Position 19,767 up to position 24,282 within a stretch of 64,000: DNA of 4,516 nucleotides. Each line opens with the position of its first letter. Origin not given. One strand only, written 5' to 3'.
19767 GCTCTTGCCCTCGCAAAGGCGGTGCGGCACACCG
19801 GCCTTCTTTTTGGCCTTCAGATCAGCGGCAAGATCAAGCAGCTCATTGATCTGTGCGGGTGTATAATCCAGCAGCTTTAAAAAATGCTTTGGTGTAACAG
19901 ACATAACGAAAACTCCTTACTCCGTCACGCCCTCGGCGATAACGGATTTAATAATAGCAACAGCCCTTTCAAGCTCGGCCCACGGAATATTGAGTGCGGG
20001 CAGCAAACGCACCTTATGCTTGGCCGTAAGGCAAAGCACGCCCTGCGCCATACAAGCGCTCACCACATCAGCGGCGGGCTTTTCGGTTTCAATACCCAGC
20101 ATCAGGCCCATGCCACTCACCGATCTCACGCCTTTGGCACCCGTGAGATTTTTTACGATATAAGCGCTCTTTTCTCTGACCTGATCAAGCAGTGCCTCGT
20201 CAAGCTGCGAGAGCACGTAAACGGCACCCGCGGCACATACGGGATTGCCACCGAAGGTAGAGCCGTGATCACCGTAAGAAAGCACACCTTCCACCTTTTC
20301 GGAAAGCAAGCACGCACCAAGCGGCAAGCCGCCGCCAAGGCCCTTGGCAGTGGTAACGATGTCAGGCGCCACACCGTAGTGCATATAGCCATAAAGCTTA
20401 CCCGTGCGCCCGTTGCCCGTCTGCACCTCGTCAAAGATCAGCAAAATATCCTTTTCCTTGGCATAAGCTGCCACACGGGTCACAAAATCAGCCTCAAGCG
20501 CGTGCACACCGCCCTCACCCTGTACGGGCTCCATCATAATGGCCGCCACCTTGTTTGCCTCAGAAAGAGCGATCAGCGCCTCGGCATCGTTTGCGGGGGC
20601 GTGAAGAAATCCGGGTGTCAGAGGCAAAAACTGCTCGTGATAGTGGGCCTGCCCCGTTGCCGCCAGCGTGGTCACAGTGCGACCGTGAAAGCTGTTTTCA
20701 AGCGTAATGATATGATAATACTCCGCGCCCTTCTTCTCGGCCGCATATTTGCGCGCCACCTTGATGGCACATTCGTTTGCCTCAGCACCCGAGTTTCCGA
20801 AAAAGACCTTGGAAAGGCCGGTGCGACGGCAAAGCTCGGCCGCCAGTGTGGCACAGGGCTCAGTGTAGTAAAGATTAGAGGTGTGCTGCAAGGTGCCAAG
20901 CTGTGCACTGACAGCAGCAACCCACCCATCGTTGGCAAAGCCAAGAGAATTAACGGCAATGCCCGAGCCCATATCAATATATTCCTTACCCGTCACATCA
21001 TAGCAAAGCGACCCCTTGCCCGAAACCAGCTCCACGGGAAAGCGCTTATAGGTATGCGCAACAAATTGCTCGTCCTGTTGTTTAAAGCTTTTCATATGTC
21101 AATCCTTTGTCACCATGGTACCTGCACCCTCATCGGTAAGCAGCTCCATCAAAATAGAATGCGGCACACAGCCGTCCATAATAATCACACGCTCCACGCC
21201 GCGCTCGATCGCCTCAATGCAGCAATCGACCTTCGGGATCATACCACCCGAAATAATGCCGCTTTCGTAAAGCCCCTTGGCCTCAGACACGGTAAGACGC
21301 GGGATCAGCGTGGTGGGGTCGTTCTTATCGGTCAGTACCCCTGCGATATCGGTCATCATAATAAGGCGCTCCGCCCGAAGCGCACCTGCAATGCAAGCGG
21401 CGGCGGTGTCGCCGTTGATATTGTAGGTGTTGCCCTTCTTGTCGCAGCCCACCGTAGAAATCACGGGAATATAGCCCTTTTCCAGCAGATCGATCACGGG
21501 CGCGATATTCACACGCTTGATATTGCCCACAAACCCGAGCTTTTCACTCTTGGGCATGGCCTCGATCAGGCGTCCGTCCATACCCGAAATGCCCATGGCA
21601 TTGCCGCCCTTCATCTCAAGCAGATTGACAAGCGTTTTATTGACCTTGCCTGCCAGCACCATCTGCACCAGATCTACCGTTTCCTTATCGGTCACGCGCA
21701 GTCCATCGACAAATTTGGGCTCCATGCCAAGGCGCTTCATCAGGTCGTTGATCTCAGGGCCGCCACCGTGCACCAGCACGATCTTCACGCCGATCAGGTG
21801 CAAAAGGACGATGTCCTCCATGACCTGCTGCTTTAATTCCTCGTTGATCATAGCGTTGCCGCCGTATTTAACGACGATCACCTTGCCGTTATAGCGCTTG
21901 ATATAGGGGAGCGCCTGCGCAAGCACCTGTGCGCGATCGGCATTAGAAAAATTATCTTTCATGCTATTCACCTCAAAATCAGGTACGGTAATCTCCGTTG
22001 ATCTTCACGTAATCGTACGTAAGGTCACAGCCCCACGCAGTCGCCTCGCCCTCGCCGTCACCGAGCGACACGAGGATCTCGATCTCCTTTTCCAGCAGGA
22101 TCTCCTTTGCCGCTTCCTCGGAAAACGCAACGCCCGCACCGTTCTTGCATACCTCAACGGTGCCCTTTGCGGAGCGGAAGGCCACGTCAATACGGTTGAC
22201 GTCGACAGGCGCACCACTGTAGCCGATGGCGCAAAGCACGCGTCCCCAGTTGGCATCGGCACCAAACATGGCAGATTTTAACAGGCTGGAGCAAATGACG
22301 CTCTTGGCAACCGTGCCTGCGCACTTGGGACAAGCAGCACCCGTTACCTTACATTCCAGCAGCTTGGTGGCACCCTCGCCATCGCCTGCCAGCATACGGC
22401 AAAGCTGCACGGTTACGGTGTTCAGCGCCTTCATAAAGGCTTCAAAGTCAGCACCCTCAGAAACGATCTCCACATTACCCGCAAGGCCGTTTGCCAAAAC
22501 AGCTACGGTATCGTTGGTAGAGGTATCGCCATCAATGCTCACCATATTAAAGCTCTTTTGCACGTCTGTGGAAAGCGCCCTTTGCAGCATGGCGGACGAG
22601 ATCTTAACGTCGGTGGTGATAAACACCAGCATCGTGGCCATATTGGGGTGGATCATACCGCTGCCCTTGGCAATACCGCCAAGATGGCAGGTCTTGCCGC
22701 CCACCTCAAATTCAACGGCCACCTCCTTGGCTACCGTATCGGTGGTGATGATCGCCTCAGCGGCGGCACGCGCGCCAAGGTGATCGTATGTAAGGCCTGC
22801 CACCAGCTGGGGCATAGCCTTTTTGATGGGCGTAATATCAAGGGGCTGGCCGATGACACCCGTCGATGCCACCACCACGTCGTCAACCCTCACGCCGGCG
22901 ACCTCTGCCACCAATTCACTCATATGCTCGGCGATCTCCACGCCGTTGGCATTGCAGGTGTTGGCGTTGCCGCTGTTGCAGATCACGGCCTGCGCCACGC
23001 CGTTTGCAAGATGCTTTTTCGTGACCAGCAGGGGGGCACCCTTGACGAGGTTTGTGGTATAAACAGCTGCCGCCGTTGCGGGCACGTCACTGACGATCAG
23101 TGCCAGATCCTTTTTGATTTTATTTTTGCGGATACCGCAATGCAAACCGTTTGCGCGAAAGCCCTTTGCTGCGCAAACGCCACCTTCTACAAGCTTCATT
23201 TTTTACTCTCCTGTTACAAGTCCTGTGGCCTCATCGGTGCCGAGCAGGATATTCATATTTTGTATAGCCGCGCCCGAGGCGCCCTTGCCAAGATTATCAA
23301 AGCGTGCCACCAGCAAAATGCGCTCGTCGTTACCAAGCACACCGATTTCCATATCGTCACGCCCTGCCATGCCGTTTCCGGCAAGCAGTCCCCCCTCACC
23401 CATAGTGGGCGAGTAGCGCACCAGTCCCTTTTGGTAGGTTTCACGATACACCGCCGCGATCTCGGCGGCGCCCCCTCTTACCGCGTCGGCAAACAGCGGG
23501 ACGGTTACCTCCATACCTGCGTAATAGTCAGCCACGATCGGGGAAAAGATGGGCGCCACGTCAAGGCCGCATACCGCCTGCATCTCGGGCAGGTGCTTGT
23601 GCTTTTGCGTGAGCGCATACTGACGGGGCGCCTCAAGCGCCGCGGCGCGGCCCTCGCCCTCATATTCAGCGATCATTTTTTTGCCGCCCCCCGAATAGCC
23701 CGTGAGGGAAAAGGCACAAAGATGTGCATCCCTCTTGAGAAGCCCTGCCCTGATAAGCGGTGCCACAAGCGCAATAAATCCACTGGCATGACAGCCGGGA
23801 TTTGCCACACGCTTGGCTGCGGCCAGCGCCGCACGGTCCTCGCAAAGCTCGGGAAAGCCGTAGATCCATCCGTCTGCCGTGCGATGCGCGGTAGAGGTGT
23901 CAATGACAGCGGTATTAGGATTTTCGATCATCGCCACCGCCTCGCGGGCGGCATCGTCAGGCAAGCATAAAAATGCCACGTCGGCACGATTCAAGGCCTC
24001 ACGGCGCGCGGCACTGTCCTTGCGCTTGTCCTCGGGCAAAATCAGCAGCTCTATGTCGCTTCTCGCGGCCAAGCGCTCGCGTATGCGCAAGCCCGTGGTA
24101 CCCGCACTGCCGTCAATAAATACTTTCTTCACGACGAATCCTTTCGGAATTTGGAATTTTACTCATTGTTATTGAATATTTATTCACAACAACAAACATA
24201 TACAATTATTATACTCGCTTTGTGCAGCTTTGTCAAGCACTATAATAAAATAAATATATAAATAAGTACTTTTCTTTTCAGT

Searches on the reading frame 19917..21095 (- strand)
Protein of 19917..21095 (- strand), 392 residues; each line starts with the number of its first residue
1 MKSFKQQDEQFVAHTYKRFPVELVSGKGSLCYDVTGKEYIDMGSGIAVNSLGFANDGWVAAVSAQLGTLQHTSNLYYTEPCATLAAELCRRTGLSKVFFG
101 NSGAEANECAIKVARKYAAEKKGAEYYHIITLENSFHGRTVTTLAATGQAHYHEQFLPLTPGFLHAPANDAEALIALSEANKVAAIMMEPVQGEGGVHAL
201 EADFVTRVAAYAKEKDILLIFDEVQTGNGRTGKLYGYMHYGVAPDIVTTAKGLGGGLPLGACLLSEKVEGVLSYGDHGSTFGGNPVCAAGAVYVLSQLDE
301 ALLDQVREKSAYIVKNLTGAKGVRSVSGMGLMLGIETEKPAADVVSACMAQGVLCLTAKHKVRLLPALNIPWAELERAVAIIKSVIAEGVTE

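Call 69: search_protein_families(library=pfam, proteins=[window:19917-21095:-], max_evalue=0.00001)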
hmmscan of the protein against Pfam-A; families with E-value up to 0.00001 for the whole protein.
window:19917-21095:- (392 aa): 1 family
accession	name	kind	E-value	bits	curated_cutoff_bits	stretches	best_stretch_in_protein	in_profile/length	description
PF00202.27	Aminotran_3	-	5.8e-104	348.4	30.5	1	12-386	2-403/403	Aminotransferase class-III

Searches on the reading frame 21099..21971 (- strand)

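Call 69: search_protein_families(library=pfam, proteins=[window:21099-21971:-], max_evalue=0.00001)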
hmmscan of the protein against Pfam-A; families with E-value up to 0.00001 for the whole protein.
window:21099-21971:- (290 aa): 1 family
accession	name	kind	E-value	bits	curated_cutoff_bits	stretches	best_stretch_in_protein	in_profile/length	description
PF00696.33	AA_kinase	-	1.4e-52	179.2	24.9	1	30-266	1-234/234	Amino acid kinase family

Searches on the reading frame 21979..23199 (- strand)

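Call 69: search_protein_families(library=pfam, proteins=[window:21979-23199:-], max_evalue=0.00001)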
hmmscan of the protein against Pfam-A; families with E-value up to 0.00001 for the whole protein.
window:21979-23199:- (406 aa): 1 family
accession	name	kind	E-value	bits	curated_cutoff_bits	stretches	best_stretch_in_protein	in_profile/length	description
PF01960.23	ArgJ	-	1e-148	495.6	32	1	15-406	1-377/377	ArgJ family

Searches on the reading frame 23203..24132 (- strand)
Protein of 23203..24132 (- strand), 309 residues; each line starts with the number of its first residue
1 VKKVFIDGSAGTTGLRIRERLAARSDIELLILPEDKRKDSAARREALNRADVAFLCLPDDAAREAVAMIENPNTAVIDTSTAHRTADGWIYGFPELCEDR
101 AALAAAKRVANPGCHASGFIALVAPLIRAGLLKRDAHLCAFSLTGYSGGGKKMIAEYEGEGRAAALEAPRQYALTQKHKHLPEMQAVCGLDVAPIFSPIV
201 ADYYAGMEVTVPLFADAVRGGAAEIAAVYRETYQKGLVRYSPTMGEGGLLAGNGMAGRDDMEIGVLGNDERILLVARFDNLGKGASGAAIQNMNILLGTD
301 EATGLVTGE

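Call 69: search_protein_families(library=pfam, proteins=[window:23203-24132:-], max_evalue=0.00001)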
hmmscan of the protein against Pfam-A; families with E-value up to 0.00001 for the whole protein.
window:23203-24132:- (309 aa): 2 families
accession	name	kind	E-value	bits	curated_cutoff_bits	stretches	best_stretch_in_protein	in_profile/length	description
PF22698.1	Semialdhyde_dhC_1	-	4.4e-21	75.9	27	1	114-280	1-165/165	Semialdehyde dehydrogenase, dimerisation domain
PF01118.30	Semialdhyde_dh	-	3e-10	41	26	1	42-101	59-118/121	Semialdehyde dehydrogenase, NAD binding domain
